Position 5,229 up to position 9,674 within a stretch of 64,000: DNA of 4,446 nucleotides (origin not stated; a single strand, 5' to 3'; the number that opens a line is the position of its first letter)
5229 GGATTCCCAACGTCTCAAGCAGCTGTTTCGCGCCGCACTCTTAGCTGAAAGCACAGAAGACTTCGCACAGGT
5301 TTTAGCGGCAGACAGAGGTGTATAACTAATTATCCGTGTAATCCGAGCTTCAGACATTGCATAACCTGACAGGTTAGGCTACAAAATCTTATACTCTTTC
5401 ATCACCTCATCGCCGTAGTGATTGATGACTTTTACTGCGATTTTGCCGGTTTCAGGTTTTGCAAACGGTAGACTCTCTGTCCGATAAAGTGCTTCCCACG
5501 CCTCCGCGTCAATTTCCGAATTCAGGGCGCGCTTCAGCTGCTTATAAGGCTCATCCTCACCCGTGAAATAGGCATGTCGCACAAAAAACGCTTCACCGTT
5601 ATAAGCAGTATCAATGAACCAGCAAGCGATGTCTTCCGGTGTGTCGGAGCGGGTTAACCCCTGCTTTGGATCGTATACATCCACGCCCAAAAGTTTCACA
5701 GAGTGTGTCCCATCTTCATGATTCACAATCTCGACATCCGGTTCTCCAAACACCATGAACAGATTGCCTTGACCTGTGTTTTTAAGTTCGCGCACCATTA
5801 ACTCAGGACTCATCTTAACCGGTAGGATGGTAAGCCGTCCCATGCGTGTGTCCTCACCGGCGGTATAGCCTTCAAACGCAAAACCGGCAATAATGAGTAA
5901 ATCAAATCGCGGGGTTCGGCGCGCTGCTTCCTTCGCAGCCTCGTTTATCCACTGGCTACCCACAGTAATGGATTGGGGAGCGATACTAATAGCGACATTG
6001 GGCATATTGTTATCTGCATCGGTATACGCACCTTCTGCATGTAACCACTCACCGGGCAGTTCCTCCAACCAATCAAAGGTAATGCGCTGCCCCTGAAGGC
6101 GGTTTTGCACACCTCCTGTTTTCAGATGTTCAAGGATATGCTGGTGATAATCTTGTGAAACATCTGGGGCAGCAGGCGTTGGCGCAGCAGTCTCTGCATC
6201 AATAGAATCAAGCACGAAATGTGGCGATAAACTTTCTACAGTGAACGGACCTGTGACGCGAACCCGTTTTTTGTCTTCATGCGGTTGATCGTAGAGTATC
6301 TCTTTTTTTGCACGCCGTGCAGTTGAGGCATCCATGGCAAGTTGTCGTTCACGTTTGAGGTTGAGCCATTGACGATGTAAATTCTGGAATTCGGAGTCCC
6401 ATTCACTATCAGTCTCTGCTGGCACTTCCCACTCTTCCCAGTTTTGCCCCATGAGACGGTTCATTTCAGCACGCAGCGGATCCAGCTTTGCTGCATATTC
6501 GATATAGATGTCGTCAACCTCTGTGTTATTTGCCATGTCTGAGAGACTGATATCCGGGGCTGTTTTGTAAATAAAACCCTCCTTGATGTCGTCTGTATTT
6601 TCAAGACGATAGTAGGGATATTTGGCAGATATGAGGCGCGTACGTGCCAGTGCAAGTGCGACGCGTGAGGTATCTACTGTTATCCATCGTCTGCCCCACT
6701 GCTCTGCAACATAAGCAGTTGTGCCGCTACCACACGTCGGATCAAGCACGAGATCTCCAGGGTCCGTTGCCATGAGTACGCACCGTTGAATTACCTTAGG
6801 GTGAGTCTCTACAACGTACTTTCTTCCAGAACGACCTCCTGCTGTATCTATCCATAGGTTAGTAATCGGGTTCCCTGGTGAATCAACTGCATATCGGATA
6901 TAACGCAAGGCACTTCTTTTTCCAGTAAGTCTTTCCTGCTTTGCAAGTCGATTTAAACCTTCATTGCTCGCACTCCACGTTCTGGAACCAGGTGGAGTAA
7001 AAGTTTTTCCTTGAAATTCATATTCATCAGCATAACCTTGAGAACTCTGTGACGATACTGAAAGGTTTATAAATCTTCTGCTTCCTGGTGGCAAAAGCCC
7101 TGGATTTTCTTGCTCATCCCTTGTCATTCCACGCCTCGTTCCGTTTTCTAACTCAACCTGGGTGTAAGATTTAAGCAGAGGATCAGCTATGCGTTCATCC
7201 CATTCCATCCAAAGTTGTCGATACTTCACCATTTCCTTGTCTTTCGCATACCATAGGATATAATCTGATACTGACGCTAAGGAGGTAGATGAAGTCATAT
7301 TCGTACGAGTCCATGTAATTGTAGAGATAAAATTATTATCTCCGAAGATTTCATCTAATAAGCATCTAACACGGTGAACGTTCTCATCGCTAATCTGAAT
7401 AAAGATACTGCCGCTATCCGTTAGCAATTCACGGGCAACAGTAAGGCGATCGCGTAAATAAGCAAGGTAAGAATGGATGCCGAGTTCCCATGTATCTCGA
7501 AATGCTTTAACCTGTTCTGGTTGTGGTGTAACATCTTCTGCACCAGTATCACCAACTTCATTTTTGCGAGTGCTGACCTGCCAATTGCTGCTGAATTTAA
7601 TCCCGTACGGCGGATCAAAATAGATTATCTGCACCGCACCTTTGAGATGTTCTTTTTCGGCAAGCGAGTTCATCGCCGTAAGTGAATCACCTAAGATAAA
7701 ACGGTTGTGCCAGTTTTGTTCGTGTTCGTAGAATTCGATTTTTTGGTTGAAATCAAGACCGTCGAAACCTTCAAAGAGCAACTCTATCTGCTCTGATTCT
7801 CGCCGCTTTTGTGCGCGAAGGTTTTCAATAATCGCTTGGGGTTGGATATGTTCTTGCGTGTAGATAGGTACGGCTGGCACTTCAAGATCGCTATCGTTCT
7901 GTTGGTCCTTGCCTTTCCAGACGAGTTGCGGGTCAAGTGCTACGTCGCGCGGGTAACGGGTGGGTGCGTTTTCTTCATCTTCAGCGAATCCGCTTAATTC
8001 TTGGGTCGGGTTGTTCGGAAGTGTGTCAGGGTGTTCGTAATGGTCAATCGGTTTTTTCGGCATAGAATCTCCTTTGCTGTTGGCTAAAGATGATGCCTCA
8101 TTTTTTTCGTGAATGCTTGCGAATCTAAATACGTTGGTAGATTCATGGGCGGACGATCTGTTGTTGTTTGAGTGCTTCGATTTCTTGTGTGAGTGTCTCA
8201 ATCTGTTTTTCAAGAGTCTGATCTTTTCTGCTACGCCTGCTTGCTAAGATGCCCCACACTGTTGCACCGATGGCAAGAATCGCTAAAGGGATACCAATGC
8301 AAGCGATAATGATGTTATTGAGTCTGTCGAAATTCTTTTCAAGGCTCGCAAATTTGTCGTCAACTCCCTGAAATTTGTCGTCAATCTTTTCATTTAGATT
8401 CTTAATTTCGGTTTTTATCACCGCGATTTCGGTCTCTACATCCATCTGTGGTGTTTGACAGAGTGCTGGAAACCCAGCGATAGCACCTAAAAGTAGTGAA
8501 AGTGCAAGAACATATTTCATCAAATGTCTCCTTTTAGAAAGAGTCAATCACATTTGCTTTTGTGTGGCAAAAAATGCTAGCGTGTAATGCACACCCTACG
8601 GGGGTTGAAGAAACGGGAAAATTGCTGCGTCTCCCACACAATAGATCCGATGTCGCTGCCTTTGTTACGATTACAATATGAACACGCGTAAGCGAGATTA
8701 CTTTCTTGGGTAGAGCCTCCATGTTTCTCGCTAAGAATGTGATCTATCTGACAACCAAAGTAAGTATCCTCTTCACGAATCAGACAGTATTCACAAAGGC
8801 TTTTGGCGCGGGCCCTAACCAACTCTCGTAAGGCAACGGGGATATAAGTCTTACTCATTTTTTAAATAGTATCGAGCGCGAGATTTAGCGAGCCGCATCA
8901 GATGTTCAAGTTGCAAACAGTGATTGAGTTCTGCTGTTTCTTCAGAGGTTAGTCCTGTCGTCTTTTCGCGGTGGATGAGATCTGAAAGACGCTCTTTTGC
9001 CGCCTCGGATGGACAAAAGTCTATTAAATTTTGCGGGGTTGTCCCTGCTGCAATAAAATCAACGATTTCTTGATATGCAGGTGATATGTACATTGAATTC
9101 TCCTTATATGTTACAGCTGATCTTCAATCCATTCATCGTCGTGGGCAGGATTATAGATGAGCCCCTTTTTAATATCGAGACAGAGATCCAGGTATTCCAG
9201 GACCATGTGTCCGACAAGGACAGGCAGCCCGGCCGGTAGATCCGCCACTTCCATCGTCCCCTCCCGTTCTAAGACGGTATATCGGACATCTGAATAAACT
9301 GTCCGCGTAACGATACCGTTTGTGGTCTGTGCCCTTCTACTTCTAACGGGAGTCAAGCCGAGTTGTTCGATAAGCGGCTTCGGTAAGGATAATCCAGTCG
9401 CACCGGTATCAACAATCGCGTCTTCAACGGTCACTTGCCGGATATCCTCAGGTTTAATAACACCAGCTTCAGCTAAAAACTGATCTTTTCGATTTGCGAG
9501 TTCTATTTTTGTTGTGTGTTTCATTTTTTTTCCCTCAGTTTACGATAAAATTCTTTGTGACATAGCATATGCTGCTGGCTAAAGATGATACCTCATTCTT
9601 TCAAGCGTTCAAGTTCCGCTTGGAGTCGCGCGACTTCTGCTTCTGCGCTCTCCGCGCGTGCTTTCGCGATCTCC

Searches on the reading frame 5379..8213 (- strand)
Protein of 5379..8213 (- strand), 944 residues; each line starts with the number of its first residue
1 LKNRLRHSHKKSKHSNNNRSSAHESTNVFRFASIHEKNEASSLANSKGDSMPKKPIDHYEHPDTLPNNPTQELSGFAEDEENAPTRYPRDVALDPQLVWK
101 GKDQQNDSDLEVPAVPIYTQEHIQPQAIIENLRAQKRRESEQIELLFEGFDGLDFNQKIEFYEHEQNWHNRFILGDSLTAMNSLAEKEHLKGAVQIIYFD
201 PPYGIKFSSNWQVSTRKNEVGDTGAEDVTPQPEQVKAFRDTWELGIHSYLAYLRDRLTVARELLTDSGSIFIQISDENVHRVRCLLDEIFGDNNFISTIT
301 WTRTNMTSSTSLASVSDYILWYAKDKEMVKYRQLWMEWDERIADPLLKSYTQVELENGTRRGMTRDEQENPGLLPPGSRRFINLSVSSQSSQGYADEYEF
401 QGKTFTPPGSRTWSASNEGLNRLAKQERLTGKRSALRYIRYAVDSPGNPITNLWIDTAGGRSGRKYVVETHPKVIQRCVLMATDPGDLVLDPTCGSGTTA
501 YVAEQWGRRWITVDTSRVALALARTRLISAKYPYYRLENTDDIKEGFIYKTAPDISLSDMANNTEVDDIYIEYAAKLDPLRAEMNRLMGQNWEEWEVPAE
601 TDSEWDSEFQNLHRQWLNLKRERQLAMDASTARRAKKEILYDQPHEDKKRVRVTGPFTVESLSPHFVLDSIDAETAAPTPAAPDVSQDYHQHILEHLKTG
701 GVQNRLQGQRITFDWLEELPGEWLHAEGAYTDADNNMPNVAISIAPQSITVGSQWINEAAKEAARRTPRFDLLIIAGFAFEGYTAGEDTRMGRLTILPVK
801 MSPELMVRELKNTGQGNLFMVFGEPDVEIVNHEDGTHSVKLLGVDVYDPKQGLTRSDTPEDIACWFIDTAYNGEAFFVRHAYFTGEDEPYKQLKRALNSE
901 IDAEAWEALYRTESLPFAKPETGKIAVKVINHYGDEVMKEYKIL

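Call 6: search_protein_families(library=pfam, proteins=[window:5379-8213:-], max_evalue=0.01)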
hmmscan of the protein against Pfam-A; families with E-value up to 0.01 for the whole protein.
window:5379-8213:- (944 aa): 3 families
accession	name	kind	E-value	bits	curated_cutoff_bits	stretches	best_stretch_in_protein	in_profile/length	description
PF01555.25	N6_N4_Mtase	-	2.9e-35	122.6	26.7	1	194-521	1-217/221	DNA methylase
PF13649.12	Methyltransf_25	-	0.0049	18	27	0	489-529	1-43/97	Methyltransferase domain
PF01170.24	UPF0020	-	0.0085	16.2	22.3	0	483-500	26-43/197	RMKL-like, methyltransferase domain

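Call 7: search_protein_families(library=padloc, proteins=[window:5379-8213:-], max_evalue=0.01)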
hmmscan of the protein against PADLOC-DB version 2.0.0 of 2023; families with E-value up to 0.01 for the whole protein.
window:5379-8213:- (944 aa): 54 families (the best 25 are shown)
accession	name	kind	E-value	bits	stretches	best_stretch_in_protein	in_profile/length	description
PDLC03632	MTase_III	-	5.1e-255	847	1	88-943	76-983/983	Type III methyltransferase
PDLC03354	MTase_II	-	3.6e-44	149.5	1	169-531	60-386/425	Type II methyltransferase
PDLC03636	MTase_III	-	2.3e-41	140.2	3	248-333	94-182/575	Type III methyltransferase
PDLC03644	MTase_III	-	1.4e-35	121.1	1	157-527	26-393/542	Type III methyltransferase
PDLC03635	MTase_III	-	5.4e-34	115.9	2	166-354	215-377/708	Type III methyltransferase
PDLC03633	MTase_III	-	3.7e-31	106.5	2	162-326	70-230/616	Type III methyltransferase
PDLC03638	MTase_III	-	9.2e-30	101.6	1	247-515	429-665/816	Type III methyltransferase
PDLC03634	MTase_III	-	1.3e-29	101.6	1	168-500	93-423/621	Type III methyltransferase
PDLC03641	MTase_III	-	2.7e-28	96.9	1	163-501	98-426/657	Type III methyltransferase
PDLC03300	MTase_II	-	4.6e-28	96.1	2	191-331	28-169/302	Type II methyltransferase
PDLC03339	MTase_II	-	5.3e-28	95.9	2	173-339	7-150/399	Type II methyltransferase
PDLC03371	MTase_II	-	1.6e-25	88.1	2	165-328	6-150/260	Type II methyltransferase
PDLC03637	MTase_III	-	3.8e-22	76.6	1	169-333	121-272/513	Type III methyltransferase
PDLC03216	MTase_II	-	6e-19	66.3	2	464-531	191-259/364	Type II methyltransferase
PDLC03738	oMTase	-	2.2e-18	64.1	2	471-529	208-267/376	orphan methyltransferase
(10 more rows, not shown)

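Call 8: search_protein_families(library=ncbifam, proteins=[window:5379-8213:-], max_evalue=0.01)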
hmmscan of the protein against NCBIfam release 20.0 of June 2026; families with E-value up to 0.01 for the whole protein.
window:5379-8213:- (944 aa): 4 families
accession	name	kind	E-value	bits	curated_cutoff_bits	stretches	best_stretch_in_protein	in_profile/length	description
NF050803.1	DnaMtaseCcrMCaul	equivalog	5.8e-19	68.2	830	2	471-530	190-250/350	adenine-specific DNA-methyltransferase CcrM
NF008572.0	PRK11524.1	equivalog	7.2e-11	41.7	292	1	473-528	202-257/294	adenine-specific DNA-methyltransferase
NF010253.0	PRK13699.1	subfamily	9.4e-07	28.7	244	1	467-515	145-193/226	DNA methyltransferase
NF043040.1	corrin_prot_MT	hypoth_equivalog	0.0082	15.6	180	0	475-530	31-86/216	corrinoid protein-associated methyltransferase CpaM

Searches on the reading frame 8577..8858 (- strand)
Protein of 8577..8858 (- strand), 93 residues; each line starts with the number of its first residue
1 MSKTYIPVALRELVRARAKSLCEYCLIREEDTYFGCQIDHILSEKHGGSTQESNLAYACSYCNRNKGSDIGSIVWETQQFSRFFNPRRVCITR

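Call 60: search_protein_families(library=pfam, proteins=[window:8577-8858:-], max_evalue=0.001)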
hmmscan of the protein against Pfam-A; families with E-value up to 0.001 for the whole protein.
window:8577-8858:- (93 aa): 2 families
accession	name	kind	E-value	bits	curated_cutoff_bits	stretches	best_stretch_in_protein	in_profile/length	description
PF01844.29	HNH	-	2.7e-12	47.1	21.4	1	22-68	1-46/47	HNH endonuclease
PF14279.12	HNH_5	-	1.4e-07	31.8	27.5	1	22-70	1-47/56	HNH endonuclease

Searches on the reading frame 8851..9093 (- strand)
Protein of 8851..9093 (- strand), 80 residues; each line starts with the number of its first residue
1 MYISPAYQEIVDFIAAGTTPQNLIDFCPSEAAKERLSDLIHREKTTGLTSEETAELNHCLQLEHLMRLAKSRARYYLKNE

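Call 60: search_protein_families(library=pfam, proteins=[window:8851-9093:-], max_evalue=0.001)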
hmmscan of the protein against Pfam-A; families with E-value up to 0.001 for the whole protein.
window:8851-9093:- (80 aa): 1 family
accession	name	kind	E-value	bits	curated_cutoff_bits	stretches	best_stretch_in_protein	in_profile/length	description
PF24704.1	DUF7667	-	0.00032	21.3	27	1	32-62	4-34/76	Family of unknown function (DUF7667)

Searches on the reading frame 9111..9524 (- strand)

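Call 60: search_protein_families(library=pfam, proteins=[window:9111-9524:-], max_evalue=0.001)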
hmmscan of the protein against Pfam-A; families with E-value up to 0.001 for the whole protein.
window:9111-9524:- (137 aa): 2 families
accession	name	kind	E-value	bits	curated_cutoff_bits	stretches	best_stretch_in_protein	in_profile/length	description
PF13650.11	Asp_protease_2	-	2.5e-06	28.5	24.3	1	30-74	7-53/90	Aspartyl protease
PF13975.11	gag-asp_proteas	-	8.4e-06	26.7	28.2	1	35-75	11-54/92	gag-polyprotein putative aspartyl protease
